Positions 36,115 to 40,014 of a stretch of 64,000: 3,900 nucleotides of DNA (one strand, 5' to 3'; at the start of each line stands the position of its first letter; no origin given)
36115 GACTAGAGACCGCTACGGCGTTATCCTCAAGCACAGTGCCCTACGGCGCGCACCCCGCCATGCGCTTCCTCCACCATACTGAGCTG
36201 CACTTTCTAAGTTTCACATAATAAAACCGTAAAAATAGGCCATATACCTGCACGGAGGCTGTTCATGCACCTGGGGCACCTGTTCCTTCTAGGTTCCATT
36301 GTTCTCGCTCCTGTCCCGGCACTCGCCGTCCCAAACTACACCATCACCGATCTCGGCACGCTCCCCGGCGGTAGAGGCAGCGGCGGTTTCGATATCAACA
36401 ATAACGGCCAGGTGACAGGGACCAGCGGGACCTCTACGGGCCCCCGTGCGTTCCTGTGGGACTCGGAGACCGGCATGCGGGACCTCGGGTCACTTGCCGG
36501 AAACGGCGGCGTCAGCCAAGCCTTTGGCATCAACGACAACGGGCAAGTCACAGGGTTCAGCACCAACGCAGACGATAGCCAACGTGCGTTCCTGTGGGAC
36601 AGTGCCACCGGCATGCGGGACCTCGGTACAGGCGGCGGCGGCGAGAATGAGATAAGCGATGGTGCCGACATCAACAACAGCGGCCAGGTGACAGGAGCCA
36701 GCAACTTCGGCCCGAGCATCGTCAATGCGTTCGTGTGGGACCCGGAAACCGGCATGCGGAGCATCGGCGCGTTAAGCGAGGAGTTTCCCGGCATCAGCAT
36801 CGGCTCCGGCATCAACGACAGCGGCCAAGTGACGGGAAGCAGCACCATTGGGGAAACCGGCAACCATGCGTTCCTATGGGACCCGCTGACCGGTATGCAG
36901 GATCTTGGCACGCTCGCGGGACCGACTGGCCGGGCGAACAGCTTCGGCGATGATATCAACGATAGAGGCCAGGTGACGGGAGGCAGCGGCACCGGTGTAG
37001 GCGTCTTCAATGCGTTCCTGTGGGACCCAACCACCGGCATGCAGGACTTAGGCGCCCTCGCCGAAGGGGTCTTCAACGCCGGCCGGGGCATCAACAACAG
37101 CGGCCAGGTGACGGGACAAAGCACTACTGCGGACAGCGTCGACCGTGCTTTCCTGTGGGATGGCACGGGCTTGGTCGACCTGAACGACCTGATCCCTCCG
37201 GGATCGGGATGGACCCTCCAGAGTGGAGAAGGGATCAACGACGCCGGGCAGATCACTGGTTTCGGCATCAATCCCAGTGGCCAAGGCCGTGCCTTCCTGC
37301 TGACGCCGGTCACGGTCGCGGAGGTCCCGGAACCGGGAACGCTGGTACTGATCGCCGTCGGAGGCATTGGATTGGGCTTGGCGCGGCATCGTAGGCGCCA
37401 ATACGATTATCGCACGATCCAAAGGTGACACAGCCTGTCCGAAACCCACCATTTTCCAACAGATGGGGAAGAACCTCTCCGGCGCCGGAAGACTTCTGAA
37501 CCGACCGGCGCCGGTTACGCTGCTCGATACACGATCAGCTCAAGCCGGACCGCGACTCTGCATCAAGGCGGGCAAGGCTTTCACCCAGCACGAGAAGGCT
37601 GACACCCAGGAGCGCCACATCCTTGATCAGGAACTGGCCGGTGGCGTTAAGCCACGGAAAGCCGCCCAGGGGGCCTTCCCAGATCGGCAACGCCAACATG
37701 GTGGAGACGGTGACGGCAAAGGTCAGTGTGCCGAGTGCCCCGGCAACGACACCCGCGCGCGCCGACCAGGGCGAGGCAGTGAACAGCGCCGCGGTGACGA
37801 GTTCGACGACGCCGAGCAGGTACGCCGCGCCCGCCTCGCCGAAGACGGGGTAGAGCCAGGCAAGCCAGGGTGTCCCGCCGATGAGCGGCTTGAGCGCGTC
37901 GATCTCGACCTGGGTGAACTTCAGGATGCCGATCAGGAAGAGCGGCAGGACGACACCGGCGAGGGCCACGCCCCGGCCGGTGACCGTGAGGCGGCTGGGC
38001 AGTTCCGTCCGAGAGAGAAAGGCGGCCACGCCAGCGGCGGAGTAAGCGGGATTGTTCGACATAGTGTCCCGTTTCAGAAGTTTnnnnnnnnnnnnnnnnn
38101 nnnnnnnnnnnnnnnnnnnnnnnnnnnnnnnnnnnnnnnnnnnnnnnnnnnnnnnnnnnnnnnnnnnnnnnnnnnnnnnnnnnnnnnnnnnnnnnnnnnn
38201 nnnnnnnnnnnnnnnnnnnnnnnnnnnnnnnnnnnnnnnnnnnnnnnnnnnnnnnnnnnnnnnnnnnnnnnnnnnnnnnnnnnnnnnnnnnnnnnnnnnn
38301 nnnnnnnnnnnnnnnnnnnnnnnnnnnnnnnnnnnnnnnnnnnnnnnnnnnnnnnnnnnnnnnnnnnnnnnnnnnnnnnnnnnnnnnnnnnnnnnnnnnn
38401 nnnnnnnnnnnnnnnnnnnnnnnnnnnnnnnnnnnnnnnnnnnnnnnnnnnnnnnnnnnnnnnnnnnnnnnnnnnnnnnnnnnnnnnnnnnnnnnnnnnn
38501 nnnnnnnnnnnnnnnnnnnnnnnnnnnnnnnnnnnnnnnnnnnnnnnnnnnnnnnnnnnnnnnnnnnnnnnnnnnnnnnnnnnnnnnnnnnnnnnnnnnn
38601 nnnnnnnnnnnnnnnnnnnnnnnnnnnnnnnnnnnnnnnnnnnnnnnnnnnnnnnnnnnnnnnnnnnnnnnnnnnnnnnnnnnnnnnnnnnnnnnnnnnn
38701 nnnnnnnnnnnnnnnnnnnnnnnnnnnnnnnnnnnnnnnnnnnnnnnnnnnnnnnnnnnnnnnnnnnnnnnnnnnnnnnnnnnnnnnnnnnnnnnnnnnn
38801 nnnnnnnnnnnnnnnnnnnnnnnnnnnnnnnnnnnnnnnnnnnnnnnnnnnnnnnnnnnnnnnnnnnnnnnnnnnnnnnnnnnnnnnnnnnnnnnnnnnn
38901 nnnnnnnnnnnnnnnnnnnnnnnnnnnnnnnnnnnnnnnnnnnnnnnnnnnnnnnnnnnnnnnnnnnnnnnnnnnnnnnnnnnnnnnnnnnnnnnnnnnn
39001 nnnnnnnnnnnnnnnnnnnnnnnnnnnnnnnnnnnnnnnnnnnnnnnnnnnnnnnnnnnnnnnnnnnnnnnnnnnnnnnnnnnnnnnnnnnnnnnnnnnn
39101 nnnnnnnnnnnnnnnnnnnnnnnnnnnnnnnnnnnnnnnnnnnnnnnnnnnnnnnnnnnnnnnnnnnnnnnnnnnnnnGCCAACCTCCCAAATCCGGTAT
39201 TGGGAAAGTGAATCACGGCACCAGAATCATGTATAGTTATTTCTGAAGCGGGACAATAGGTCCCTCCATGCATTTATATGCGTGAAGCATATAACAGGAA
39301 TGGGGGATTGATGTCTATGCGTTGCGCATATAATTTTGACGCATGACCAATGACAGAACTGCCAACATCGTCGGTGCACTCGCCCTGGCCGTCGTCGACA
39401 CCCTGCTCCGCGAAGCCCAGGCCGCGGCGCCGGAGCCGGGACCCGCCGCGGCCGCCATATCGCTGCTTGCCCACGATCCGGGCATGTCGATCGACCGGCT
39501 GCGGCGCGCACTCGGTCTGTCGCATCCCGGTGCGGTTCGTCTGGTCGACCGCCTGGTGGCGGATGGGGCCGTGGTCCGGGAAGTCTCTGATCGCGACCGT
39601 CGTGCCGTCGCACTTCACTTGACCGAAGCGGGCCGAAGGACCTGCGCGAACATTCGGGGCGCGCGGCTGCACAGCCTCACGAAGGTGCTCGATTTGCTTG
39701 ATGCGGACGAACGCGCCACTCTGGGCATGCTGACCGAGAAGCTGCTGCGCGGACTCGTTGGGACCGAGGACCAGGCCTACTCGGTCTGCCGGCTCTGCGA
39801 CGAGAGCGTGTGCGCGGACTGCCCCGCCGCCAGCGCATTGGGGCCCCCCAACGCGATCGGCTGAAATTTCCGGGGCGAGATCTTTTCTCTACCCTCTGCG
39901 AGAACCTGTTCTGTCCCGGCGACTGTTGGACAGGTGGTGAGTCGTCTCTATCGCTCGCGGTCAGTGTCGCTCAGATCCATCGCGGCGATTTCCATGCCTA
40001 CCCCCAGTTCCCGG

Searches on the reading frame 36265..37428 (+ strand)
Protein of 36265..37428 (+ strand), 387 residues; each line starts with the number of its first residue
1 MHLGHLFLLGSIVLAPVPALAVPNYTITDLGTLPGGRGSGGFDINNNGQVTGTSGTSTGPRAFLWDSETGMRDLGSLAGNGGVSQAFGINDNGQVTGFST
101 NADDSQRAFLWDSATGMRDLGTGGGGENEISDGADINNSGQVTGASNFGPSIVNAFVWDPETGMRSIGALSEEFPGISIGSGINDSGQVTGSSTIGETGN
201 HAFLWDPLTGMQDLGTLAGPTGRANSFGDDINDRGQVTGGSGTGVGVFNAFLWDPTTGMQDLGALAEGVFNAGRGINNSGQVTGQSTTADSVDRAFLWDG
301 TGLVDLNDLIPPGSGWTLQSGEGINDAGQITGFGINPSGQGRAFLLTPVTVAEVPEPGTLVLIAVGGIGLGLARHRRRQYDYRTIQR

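Call 42: search_protein_families(library=pfam, proteins=[window:36265-37428:+], max_evalue=0.001)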
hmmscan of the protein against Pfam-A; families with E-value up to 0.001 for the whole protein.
window:36265-37428:+ (387 aa): 2 families
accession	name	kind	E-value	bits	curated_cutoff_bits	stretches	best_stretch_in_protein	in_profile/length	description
PF11949.14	DUF3466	-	9.8e-10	38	25.1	0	219-324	377-495/609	Protein of unknown function (DUF3466)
PF07589.16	PEP-CTERM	-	6.8e-06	26.4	20.7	1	354-377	2-24/24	PEP-CTERM motif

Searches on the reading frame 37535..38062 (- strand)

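Call 85: search_protein_families(library=pfam, proteins=[window:37535-38062:-], max_evalue=0.001)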
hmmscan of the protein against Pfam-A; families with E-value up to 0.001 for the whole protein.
window:37535-38062:- (175 aa): 1 family
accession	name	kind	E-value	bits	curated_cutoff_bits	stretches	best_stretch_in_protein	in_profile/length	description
PF04224.18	DUF417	-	1.7e-24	86.8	27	1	35-165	20-173/175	Protein of unknown function, DUF417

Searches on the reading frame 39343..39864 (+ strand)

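Call 85: search_protein_families(library=pfam, proteins=[window:39343-39864:+], max_evalue=0.001)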
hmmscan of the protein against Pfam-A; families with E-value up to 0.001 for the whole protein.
window:39343-39864:+ (173 aa): 2 families
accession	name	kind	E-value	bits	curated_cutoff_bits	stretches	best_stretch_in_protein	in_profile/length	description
PF12802.13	MarR_2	-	2.9e-11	43.8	27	1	34-88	6-61/61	MarR family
PF01047.28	MarR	-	2.4e-06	27.8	24.6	1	39-89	9-59/59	MarR family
